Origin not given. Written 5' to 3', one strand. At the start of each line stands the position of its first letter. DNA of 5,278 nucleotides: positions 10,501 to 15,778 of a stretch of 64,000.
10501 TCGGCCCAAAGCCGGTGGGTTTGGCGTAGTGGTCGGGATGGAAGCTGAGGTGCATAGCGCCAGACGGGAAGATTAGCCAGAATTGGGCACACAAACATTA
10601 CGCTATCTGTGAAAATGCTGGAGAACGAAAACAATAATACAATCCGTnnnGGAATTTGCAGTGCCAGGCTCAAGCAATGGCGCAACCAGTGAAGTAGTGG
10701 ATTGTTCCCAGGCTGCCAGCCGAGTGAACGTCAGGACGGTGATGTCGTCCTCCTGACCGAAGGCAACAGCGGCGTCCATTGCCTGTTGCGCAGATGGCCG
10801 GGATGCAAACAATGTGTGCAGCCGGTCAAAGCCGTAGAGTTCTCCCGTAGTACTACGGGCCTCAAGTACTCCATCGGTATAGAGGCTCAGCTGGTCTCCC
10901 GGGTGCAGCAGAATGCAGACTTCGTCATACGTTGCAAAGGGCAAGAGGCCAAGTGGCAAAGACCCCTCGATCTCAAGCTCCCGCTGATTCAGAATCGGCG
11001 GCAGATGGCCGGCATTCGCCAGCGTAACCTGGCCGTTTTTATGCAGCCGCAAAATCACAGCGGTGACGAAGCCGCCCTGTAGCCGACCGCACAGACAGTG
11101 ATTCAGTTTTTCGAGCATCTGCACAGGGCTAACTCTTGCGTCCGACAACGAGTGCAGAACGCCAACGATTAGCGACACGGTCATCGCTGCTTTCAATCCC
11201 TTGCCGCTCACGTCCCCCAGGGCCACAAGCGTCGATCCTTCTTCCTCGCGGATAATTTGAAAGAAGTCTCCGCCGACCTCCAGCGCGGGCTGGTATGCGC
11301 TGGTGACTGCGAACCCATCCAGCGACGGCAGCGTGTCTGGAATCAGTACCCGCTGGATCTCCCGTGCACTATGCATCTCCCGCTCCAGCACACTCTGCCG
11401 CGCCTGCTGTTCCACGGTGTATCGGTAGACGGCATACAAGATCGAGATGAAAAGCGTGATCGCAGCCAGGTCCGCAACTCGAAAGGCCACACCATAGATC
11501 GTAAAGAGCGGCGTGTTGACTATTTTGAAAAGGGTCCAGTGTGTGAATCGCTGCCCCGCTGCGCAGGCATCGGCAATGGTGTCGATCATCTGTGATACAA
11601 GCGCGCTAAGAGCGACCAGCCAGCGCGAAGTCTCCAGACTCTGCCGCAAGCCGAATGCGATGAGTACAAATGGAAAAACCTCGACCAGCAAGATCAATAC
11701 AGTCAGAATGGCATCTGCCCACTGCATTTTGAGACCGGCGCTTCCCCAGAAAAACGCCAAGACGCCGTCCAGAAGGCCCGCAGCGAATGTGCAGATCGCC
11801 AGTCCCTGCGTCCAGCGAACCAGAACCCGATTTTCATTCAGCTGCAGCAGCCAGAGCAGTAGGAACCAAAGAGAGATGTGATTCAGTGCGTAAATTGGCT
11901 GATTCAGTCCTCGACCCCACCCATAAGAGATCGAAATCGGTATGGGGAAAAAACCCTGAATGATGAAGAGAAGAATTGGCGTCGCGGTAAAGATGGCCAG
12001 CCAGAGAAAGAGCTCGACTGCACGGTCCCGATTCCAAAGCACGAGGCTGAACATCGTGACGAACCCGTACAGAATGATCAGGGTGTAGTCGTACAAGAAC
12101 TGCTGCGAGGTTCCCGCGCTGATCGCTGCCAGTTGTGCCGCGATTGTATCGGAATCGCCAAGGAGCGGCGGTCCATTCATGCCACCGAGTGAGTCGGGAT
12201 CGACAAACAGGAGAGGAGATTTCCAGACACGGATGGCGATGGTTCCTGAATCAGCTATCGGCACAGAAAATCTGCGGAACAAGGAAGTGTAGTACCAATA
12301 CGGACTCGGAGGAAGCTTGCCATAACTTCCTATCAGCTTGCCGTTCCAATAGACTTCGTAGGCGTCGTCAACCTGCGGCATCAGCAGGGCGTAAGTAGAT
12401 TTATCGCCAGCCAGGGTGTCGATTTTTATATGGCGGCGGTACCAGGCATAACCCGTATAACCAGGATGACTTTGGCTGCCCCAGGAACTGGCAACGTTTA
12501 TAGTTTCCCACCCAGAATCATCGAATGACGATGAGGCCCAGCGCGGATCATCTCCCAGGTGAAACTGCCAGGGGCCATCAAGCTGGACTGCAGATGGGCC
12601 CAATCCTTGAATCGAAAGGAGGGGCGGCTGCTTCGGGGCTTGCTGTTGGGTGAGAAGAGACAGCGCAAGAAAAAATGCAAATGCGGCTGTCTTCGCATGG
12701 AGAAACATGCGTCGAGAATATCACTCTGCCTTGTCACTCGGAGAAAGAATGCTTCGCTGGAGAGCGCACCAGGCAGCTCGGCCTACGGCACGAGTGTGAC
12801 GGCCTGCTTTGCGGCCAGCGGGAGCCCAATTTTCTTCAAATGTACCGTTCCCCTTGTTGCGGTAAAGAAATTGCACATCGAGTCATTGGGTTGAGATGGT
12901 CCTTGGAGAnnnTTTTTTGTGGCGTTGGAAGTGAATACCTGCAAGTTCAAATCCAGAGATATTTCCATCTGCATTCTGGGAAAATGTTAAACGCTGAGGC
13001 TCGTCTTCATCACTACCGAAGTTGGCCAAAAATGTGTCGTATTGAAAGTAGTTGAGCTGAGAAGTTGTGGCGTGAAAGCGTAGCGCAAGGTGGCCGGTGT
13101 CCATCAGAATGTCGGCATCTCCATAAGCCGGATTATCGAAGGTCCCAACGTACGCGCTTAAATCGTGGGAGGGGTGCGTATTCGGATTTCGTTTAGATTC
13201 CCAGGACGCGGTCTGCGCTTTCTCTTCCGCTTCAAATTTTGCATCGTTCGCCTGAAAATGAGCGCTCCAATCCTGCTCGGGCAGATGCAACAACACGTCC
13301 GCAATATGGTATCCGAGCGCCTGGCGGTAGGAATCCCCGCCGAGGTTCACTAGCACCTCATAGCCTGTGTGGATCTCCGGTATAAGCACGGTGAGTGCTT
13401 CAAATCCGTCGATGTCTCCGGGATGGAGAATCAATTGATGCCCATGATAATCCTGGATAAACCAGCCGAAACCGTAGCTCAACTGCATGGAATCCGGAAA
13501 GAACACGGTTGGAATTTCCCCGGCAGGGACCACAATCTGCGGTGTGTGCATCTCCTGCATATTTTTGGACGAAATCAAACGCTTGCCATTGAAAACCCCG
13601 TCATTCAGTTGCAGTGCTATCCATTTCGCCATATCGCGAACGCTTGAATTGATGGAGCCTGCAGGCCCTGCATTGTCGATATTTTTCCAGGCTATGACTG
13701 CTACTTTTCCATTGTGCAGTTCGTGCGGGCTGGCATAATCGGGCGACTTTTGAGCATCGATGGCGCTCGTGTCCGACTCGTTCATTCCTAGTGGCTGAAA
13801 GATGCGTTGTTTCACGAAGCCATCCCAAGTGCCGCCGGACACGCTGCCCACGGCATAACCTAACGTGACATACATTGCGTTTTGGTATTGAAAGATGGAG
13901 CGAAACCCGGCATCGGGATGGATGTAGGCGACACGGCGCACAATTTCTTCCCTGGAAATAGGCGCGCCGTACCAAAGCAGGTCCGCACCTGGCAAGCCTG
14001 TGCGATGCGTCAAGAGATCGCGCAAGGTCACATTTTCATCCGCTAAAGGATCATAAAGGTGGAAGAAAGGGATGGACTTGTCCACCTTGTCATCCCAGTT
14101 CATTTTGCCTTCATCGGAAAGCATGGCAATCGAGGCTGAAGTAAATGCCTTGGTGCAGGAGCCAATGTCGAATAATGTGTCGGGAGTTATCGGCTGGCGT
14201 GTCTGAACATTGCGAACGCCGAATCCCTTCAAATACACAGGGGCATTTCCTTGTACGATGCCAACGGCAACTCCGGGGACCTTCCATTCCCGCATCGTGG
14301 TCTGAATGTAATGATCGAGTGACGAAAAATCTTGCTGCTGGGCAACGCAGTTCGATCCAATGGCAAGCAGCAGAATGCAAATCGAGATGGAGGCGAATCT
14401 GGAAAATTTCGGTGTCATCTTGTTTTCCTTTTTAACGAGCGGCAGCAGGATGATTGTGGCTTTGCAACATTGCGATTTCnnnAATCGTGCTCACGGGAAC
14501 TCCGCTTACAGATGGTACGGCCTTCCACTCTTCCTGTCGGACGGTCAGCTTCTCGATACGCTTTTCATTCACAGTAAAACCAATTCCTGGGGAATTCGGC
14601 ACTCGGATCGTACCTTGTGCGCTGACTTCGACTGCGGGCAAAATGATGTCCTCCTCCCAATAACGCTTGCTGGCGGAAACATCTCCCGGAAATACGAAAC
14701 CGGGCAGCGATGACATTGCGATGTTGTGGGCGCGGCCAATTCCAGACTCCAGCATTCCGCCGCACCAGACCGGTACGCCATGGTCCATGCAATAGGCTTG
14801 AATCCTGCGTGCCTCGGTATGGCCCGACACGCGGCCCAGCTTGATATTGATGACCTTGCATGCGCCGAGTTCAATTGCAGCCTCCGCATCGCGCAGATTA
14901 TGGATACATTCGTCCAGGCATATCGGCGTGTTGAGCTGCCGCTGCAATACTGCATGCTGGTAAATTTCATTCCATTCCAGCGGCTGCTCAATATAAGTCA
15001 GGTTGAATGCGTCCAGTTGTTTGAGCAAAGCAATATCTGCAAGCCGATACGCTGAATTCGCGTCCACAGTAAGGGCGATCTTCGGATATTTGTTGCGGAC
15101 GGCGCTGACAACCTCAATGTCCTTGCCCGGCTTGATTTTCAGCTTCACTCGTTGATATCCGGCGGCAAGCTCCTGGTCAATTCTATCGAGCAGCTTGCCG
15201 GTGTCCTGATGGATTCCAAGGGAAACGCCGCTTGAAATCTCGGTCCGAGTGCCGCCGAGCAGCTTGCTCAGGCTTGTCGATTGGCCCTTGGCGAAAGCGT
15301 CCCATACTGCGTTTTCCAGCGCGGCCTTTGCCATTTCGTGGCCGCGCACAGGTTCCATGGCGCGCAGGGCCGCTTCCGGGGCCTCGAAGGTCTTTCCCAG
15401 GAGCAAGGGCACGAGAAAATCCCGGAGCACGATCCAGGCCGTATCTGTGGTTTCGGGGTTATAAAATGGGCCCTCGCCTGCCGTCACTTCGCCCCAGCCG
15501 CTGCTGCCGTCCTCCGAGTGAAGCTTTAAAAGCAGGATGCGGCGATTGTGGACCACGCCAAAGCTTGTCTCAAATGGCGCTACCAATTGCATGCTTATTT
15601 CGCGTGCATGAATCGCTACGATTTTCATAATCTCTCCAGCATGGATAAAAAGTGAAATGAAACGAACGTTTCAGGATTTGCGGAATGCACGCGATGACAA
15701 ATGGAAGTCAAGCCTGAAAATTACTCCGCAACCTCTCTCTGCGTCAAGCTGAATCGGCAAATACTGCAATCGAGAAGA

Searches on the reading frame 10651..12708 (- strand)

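Call 51: search_protein_families(library=pfam, proteins=[window:10651-12708:-], max_evalue=0.00001)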
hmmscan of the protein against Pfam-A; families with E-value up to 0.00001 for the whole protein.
window:10651-12708:- (686 aa): 2 families
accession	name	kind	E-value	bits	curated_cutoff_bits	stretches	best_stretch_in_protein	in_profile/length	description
PF07228.17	SpoIIE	-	2.8e-39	135.5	25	1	490-662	2-190/192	Stage II sporulation protein E (SpoIIE)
PF02837.24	Glyco_hydro_2_N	-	1.5e-06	28.7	28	0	42-128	3-106/169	Glycosyl hydrolases family 2, sugar binding domain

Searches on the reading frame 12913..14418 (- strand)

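Call 51: search_protein_families(library=pfam, proteins=[window:12913-14418:-], max_evalue=0.00001)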
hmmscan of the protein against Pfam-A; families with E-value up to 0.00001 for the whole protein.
window:12913-14418:- (502 aa): 2 families
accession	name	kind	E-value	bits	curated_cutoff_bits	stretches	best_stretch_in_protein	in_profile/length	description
PF00144.29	Beta-lactamase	-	3.9e-64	217.3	27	1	34-375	1-327/329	Beta-lactamase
PF11954.13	DUF3471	-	2.3e-16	60.5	29.3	1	410-493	2-89/103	Domain of unknown function (DUF3471)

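Call 70: search_protein_families(library=ncbifam, proteins=[window:12913-14418:-], max_evalue=1e-10)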
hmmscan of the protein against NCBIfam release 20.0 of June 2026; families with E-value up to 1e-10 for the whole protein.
window:12913-14418:- (502 aa): 39 families (the best 25 are shown)
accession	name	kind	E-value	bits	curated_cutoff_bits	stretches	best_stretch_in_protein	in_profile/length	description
NF033085.1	bla_class_C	equivalog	7.2e-26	90.8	415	1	33-274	7-238/356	class C beta-lactamase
NF045671.1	blaPNC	exception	1.1e-20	73.9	750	1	29-275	43-280/401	PNC family class C beta-lactamase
NF041665.1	blaPSZ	exception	7.1e-20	71.3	850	1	17-281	13-267/379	PSZ family class C beta-lactamase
NF007943.0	PRK10662.1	equivalog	5.9e-18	64.6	266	1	9-359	9-356/380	D-alanyl-D-alanine-carboxypeptidase/endopeptidase AmpH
NF009622.0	PRK13128.1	equivalog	1.7e-17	63.1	443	1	29-343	4-298/518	D-aminopeptidase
NF033159.0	blaPAC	exception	3.1e-17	62.5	850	1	25-271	22-257/380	PAC family class C beta-lactamase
NF033569.1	blaLHK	exception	3.7e-17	62.3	850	1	5-267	8-264/390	LHK family class C beta-lactamase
NF041663.1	ampC_Sliq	exception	7.1e-17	61.4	860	1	4-143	3-133/378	cephalosporin-hydrolyzing class C beta-lactamase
NF012173.1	CMY2-MIR-ACT-EC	exception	1.1e-16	60.7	680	1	13-279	7-266/380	CMY2/MIR/ACT/EC family class C beta-lactamase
NF050810.1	blaCHC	exception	1.1e-16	60.6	780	1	25-268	22-254/387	CHC family extended-spectrum class C beta-lactamase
NF000423.2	blaSRT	exception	1.7e-16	60.4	860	1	4-144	3-134/378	SRT/SST family class C beta-lactamase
NF000185.2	BlaEC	exception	3.1e-16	59.3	850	1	11-281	4-264/377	BlaEC family class C beta-lactamase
NF038366.1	blaSFDC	exception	4.4e-16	58.9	840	1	13-271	7-258/382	SFDC family class C beta-lactamase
NF041662.1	ampC_Kaer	exception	5.8e-16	58.2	825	1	34-281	32-268/381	AmpC-Kaer family extended-spectrum class C beta-lactamase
NF038089.1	blaYRC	exception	3.1e-15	56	870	1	10-270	5-257/381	YRC family class C beta-lactamase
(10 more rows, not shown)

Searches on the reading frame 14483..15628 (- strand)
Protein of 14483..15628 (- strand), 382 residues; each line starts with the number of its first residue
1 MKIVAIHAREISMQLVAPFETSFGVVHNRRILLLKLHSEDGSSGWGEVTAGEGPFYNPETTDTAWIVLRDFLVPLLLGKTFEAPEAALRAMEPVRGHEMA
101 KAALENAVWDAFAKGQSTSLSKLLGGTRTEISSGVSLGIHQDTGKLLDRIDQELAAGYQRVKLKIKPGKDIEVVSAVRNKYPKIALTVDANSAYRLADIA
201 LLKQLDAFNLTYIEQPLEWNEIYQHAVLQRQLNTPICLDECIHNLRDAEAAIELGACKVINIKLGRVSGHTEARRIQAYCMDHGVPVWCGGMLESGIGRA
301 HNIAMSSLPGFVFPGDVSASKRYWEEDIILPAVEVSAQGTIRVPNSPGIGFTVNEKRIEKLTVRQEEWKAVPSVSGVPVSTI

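Call 51: search_protein_families(library=pfam, proteins=[window:14483-15628:-], max_evalue=0.00001)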
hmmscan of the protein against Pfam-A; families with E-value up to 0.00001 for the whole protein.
window:14483-15628:- (382 aa): 2 families
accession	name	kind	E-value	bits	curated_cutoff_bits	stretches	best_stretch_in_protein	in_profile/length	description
PF13378.12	MR_MLE_C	-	3.9e-46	158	29.4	1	148-356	4-218/219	Enolase C-terminal domain-like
PF02746.21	MR_MLE_N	-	6.8e-16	59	22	1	14-125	12-117/117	Mandelate racemase / muconate lactonizing enzyme, N-terminal domain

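Call 70: search_protein_families(library=ncbifam, proteins=[window:14483-15628:-], max_evalue=1e-10)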
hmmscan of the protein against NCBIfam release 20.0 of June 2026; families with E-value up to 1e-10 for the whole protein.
window:14483-15628:- (382 aa): 15 families
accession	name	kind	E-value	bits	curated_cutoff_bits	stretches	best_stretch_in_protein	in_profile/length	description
TIGR01928.1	menC_lowGC_arch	equivalog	1.5e-102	342.9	200.65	1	11-331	3-322/325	o-succinylbenzoate synthase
TIGR02534.1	mucon_cyclo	subfamily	1e-39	136.6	334.95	1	5-362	3-366/368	muconate/chloromuconate family cycloisomerase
NF047820.1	TalGalacDh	equivalog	4.1e-27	95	500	1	100-358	107-361/371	L-talarate/galactarate dehydratase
NF042940.1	racemase_DgcA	equivalog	1.9e-26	93.1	400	1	7-301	2-280/323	N-acetyl-D-Glu racemase DgcA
NF041118.1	A_G_epim_Thtga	equivalog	4.3e-26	91.8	500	1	1-306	1-306/341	L-Ala-D/L-Glu epimerase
NF043002.1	HProlDhtase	equivalog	8e-25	87.4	500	1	34-352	36-353/366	cis-3-hydroxy-L-proline dehydratase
NF040790.2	glucon_galact_dh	equivalog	1.9e-20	73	750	1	100-369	93-377/390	bifunctional D-gluconate/D-galactonate dehydratase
NF002739.0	PRK02714.1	equivalog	2.4e-20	73.2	259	1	9-306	8-287/320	o-succinylbenzoate synthase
NF010624.0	PRK14017.1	equivalog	9.8e-17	61.1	311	1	28-370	12-369/382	galactonate dehydratase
NF011708.0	PRK15129.1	equivalog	1.5e-16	60.4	343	1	88-309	78-291/321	L-Ala-D/L-Glu epimerase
TIGR01927.1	menC_gam_Gplu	equivalog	1.9e-16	60.2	130.55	1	11-305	3-278/307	o-succinylbenzoate synthase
NF040866.1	AraD_Arch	equivalog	9.2e-16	57.8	650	1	102-363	105-371/372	arabinonate dehydratase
NF002782.0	PRK02901.1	equivalog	5.9e-15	55.1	288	1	168-345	118-292/328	o-succinylbenzoate synthase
NF043051.1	ManoateDhtManD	equivalog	4.2e-13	48.9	550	0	173-364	194-386/403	D-mannonate dehydratase ManD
NF011654.0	PRK15072.1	subfamily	9.7e-11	41.2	430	0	28-164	14-149/404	D-galactonate dehydratase family protein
